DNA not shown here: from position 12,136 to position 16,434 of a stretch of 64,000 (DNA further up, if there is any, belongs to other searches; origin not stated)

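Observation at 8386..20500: Glycan-assembly island with polymerase-like GT modules fused or coupled to coiled-coil 'rulers' and capping-type methyltransferases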

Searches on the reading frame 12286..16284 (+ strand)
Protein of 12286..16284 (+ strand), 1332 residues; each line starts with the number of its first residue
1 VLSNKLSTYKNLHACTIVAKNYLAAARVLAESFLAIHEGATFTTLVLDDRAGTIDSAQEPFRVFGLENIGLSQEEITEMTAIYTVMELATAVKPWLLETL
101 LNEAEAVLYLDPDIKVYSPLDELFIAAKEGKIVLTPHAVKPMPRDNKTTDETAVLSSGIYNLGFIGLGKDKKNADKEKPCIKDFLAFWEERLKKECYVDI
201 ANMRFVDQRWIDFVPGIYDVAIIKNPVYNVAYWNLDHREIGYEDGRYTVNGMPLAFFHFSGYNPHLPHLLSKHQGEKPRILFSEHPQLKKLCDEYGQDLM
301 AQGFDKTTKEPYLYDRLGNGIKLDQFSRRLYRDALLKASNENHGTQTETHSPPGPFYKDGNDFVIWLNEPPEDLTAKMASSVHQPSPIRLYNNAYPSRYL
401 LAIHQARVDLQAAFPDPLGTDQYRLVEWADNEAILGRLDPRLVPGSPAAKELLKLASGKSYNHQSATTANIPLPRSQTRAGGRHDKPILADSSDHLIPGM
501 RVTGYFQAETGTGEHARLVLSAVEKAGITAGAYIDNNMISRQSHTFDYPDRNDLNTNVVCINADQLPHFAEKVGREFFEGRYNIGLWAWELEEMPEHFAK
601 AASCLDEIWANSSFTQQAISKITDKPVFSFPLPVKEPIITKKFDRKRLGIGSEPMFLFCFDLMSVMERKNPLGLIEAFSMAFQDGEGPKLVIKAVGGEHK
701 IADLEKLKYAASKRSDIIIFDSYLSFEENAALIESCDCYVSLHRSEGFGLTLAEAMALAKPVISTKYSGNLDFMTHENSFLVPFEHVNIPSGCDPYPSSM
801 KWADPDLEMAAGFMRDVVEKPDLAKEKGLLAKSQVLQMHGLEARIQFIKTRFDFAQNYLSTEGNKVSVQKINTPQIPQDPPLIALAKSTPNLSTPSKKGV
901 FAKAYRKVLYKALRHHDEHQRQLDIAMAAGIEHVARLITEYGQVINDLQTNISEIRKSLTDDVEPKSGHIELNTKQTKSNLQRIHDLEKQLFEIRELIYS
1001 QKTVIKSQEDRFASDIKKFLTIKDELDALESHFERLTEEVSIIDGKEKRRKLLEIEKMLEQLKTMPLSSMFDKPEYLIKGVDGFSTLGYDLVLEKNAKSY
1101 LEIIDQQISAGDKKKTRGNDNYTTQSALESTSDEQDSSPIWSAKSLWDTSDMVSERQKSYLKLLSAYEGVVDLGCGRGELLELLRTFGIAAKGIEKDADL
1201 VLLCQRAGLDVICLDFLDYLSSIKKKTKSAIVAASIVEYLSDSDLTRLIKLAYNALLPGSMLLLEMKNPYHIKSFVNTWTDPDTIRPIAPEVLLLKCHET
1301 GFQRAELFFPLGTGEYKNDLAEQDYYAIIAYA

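Call 4: search_protein_families(library=pfam, proteins=[window:12286-16284:+], max_evalue=0.01)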
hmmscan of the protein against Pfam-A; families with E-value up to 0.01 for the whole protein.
window:12286-16284:+ (1332 aa): 8 families
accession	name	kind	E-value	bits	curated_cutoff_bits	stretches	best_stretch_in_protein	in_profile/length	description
PF00534.26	Glycos_transf_1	-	2e-15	57.2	26.4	1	666-783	25-141/172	Glycosyl transferases group 1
PF13692.12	Glyco_trans_1_4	-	2e-12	48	27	1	665-783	12-125/142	Glycosyl transferases group 1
PF07021.18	MetW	-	1.9e-08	34.6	21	1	1162-1222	9-70/193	Methionine biosynthesis protein MetW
PF13649.12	Methyltransf_25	-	8e-05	23.7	27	1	1170-1259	1-96/97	Methyltransferase domain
PF13489.12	Methyltransf_23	-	0.00084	19.5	27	1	1169-1269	25-121/164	Methyltransferase domain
PF20706.3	GT4-conflict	-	0.0014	18.1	26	1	688-777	233-323/385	Family 4 Glycosyltransferase in conflict systems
PF08241.18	Methyltransf_11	-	0.0078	17.3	21.2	0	1171-1263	1-94/95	Methyltransferase domain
PF01501.26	Glyco_transf_8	-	0.0096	16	24.3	0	19-167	7-165/253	Glycosyl transferase family 8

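Call 5: search_protein_families(library=ncbifam, proteins=[window:12286-16284:+], max_evalue=0.01)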
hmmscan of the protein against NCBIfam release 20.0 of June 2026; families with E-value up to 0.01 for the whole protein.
window:12286-16284:+ (1332 aa): 11 families
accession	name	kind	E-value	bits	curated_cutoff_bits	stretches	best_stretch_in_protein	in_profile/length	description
TIGR02081.1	metW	equivalog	2.7e-08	33.6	189.5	1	1162-1227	9-75/194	methionine biosynthesis protein MetW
TIGR03088.1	stp2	hypoth_equivalog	5.1e-06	25.8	409.05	1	669-784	207-322/374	TIGR03088 family PEP-CTERM/XrtA system glycosyltransferase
TIGR04047.1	MSMEG_0565_glyc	hypoth_equivalog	2.5e-05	23.6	259.85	1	645-780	185-321/373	MSMEG_0565 family glycosyltransferase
TIGR02149.1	glgA_Coryne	subfamily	0.00042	19.5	302.4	1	706-841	254-376/391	glycogen synthase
NF053787.1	GlcN_PG_synth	equivalog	0.00065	18.6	480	1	714-768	240-294/361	N-acetylglucosaminyl phosphatidylglycerol synthase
NF041876.1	EPS_EpsE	equivalog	0.00089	18.6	400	1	726-784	286-345/389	exopolysaccharide biosynthesis GT4 family glycosyltransferase EpsE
NF045667.1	MTase_DVU1556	equivalog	0.0012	18.3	155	1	1168-1203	24-60/213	DVU_1556 family methyltransferase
TIGR03999.1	thiol_BshA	equivalog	0.0018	17.2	273.7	1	730-787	267-325/375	N-acetyl-alpha-D-glucosaminyl L-malate synthase BshA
TIGR02918.1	TIGR02918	equivalog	0.004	15.9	574.6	1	734-785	391-444/500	accessory Sec system glycosyltransferase GtfA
NF038295.1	EPS_HpsP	equivalog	0.0064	15.5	550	0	644-764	197-316/388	hormogonium polysaccharide biosynthesis glycosyltransferase HpsP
NF038229.1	Glyco4_Geo_Pelo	equivalog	0.0065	15.5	400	0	728-778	230-280/338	GPMC system family 4 glycosyltransferase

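Call 7: search_solved_structures(query=window:12286-16284:+, max_evalue=0.01)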
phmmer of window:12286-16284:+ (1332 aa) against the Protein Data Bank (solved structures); distinct sequences matched with E-value up to 0.01: 3.
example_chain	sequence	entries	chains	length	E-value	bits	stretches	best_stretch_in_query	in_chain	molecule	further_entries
3dli_A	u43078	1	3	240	6.4e-21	76.9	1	1149-1309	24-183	methyltransferase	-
3e8s_A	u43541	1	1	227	1.8e-05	25.7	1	1167-1273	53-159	Putative SAM Dependent Methyltransferase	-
7pd7_A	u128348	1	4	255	0.0014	19.5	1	1170-1271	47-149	Methyltransferase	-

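Call 9: find_homologous_proteins(query=window:12286-16284:+, max_evalue=0.00001)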
Query window:12286-16284:+ (1332 aa): 3868 proteins with E <= 0.00001 among 8000 candidates; the best 120 are listed.
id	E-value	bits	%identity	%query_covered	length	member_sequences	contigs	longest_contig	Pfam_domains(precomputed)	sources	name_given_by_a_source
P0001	0.0e+0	3058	100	100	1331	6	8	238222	PF07021.19,PF00534.27,PF13692.13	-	-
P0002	0.0e+0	2359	77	100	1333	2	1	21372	PF07021.19,PF13489.13,PF00534.27,PF13649.13,PF13692.13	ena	-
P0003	0.0e+0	2039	66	100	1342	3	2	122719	PF07021.19,PF13847.13,PF13489.13,PF00534.27,PF13649.13,PF08241.19,PF08242.19,PF13692.13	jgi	-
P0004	0.0e+0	2007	66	100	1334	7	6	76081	PF07021.19,PF00534.27,PF13649.13,PF20706.4,PF13692.13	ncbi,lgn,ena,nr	ncbi:MAG: glycosyltransferase [Firmicutes bacterium]|nr:glycosyltransferase [Bacillota bacterium]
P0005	0.0e+0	1076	41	99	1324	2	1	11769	PF07021.19,PF13847.13,PF13489.13,PF00534.27,PF13649.13,PF08241.19,PF08242.19,PF20706.4,PF13692.13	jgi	jgi:2-polyprenyl-3-methyl-5-hydroxy-6-metoxy-1,4-benzoquinol methylase/glycosyltransferase involved 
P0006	0.0e+0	1070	40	99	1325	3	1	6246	PF07021.19,PF13847.13,PF13489.13,PF00534.27,PF13649.13,PF08241.19,PF08242.19,PF20706.4,PF13692.13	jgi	jgi:glycosyltransferase involved in cell wall biosynthesis/SAM-dependent methyltransferase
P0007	0.0e+0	1062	42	99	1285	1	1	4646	PF07021.19,PF13847.13,PF13489.13,PF00534.27,PF13649.13,PF08241.19,PF08242.19,PF13692.13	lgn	-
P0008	0.0e+0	1054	41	99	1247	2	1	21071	PF07021.19,PF13489.13,PF00534.27,PF13649.13,PF13524.13,PF08241.19,PF08242.19,PF20706.4,PF13692.13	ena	-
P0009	0.0e+0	1048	40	99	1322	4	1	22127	PF07021.19,PF13489.13,PF00534.27,PF13649.13,PF08241.19,PF08242.19,PF20706.4,PF13692.13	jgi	-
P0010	0.0e+0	1037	39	99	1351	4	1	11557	PF07021.19,PF13847.13,PF13489.13,PF02353.27,PF00534.27,PF13649.13,PF08241.19,PF08242.19,PF13692.13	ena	-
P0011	0.0e+0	1028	39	99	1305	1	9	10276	PF07021.19,PF13847.13,PF13489.13,PF00534.27,PF13649.13,PF08241.19,PF08242.19,PF13692.13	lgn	-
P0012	0.0e+0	1028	39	99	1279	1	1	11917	PF07021.19,PF13847.13,PF13489.13,PF00534.27,PF13649.13,PF08241.19,PF08242.19,PF20706.4,PF13692.13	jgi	jgi:glycosyltransferase involved in cell wall biosynthesis/SAM-dependent methyltransferase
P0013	0.0e+0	1027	39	99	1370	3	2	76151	PF07021.19,PF13847.13,PF13489.13,PF00534.27,PF13649.13,PF08241.19,PF08242.19,PF13692.13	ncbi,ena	-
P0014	0.0e+0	1024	40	99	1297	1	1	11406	PF07021.19,PF13847.13,PF13489.13,PF00534.27,PF13649.13,PF08241.19,PF08242.19,PF20706.4,PF13692.13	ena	-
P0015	0.0e+0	1019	40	98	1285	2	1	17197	PF07021.19,PF13847.13,PF13489.13,PF00534.27,PF13649.13,PF08241.19,PF08242.19,PF20706.4,PF13692.13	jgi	jgi:glycosyltransferase involved in cell wall biosynthesis/SAM-dependent methyltransferase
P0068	6.2e-253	861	37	99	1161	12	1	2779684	PF07021.19,PF13847.13,PF13489.13,PF00534.27,PF13649.13,PF08241.19,PF08242.19,PF13692.13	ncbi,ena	-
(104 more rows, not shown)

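Call 11: find_encoding_contigs(protein=P0001, flank=10000, max_places=6)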
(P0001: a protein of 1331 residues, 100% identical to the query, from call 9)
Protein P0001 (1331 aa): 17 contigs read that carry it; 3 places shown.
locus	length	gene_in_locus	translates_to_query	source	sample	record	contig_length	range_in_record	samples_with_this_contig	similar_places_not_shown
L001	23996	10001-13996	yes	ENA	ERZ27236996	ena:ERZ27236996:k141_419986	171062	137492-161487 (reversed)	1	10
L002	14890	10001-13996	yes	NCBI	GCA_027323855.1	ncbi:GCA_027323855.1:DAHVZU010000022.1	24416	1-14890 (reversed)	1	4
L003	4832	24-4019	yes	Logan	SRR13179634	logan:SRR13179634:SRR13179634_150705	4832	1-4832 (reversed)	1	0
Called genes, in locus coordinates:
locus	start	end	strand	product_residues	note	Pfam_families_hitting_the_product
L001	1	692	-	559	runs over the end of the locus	PF00920:ILVD_EDD_N, PF24877:ILV_EDD_C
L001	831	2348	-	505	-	PF00672:HAMP, PF00512:HisKA, PF02518:HATPase_c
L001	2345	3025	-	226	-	PF00072:Response_reg, PF00486:Trans_reg_C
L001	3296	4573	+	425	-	PF01794:Ferric_reduct, PF08022:FAD_binding_8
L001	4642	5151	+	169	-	PF04205:FMN_bind (weak)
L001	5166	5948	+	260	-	PF02424:ApbE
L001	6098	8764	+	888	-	PF00534:Glycos_transf_1, PF13692:Glyco_trans_1_4, PF20706:GT4-conflict (weak)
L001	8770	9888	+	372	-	PF04188:Mannosyl_trans2 (weak)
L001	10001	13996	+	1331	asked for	PF00534:Glycos_transf_1, PF13692:Glyco_trans_1_4, PF07021:MetW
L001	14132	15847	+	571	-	PF07021:MetW, PF13489:Methyltransf_23, PF08241:Methyltransf_11, PF08242:Methyltransf_12, PF13649:Methyltransf_25, PF13847:Methyltransf_31 (weak)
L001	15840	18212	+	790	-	PF00534:Glycos_transf_1 (weak), PF13692:Glyco_trans_1_4 (weak), PF00534:Glycos_transf_1, PF13692:Glyco_trans_1_4 (weak)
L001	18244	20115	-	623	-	-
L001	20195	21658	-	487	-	PF02934:GatB_N, PF02637:GatB_Yqey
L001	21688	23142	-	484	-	PF01425:Amidase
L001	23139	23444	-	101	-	PF02686:GatC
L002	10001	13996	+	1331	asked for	PF00534:Glycos_transf_1, PF13692:Glyco_trans_1_4, PF07021:MetW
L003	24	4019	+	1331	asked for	PF00534:Glycos_transf_1, PF13692:Glyco_trans_1_4, PF07021:MetW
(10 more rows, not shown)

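Call 19: find_encoding_contigs(protein=P0004, flank=10000, max_places=2)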
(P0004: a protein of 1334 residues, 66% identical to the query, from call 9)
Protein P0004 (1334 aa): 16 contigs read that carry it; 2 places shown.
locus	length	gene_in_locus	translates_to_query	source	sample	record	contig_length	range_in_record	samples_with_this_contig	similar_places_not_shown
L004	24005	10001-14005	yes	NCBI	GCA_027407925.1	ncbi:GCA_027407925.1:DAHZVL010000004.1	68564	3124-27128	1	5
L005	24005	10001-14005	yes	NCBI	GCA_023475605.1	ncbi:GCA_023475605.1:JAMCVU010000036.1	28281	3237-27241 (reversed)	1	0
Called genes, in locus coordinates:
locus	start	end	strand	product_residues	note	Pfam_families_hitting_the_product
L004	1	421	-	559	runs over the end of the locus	PF00920:ILVD_EDD_N, PF24877:ILV_EDD_C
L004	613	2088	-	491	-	PF00672:HAMP, PF00512:HisKA, PF02518:HATPase_c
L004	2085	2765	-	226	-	PF00072:Response_reg, PF00486:Trans_reg_C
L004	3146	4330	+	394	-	PF01794:Ferric_reduct, PF08022:FAD_binding_8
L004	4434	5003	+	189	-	PF04205:FMN_bind (weak)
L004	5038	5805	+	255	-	PF02424:ApbE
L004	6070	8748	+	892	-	PF00534:Glycos_transf_1, PF13692:Glyco_trans_1_4, PF20706:GT4-conflict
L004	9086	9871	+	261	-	-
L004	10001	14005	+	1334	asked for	PF13649:Methyltransf_25 (faint), PF00534:Glycos_transf_1, PF13692:Glyco_trans_1_4, PF20706:GT4-conflict (faint), PF07021:MetW (weak)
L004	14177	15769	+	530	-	PF07021:MetW, PF13489:Methyltransf_23, PF08241:Methyltransf_11, PF08242:Methyltransf_12 (weak), PF13649:Methyltransf_25 (weak)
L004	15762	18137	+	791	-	PF00534:Glycos_transf_1, PF13692:Glyco_trans_1_4 (weak)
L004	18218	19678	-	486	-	PF02934:GatB_N, PF02637:GatB_Yqey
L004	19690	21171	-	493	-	PF01425:Amidase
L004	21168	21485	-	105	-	PF02686:GatC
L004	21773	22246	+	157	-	-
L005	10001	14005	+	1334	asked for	PF13649:Methyltransf_25 (faint), PF00534:Glycos_transf_1, PF13692:Glyco_trans_1_4, PF20706:GT4-conflict (faint), PF07021:MetW (weak)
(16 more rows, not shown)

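Call 20: find_encoding_contigs(protein=P0068, flank=10000, max_places=2)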
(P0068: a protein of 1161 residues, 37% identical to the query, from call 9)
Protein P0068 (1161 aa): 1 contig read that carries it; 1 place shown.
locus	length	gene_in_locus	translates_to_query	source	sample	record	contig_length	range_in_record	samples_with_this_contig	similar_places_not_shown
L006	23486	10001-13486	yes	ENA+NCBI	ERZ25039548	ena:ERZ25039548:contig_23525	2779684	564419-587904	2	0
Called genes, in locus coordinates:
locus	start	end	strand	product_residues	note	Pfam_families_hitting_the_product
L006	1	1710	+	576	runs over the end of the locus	-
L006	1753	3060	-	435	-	PF00534:Glycos_transf_1, PF13692:Glyco_trans_1_4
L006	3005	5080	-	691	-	PF13524:Glyco_trans_1_2 (faint), PF20706:GT4-conflict (weak), PF00534:Glycos_transf_1, PF13692:Glyco_trans_1_4, PF20706:GT4-conflict, PF00534:Glycos_transf_1, PF13692:Glyco_trans_1_4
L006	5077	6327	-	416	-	PF13489:Methyltransf_23, PF07021:MetW, PF13847:Methyltransf_31 (weak), PF08241:Methyltransf_11, PF08242:Methyltransf_12 (weak), PF13649:Methyltransf_25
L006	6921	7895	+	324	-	-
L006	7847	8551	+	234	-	-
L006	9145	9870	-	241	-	PF08003:Methyltransf_9, PF13489:Methyltransf_23, PF13847:Methyltransf_31 (weak), PF08241:Methyltransf_11, PF08242:Methyltransf_12 (weak), PF13649:Methyltransf_25 (weak)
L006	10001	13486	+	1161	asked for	PF00534:Glycos_transf_1, PF13692:Glyco_trans_1_4, PF07021:MetW, PF13489:Methyltransf_23, PF08241:Methyltransf_11, PF08242:Methyltransf_12, PF13649:Methyltransf_25, PF13847:Methyltransf_31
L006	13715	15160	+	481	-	-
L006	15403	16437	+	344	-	-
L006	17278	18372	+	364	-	PF00535:Glycos_transf_2, PF13641:Glyco_tranf_2_3 (weak)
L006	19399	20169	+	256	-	PF00456:Transketolase_N, PF13292:DXP_synthase_N, PF00676:E1_dh (weak)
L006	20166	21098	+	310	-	PF02779:Transket_pyr, PF02780:Transketolase_C, PF17147:PFOR_II (faint)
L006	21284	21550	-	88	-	-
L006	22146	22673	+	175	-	PF08241:Methyltransf_11, PF08242:Methyltransf_12, PF13489:Methyltransf_23 (weak), PF13649:Methyltransf_25, PF13847:Methyltransf_31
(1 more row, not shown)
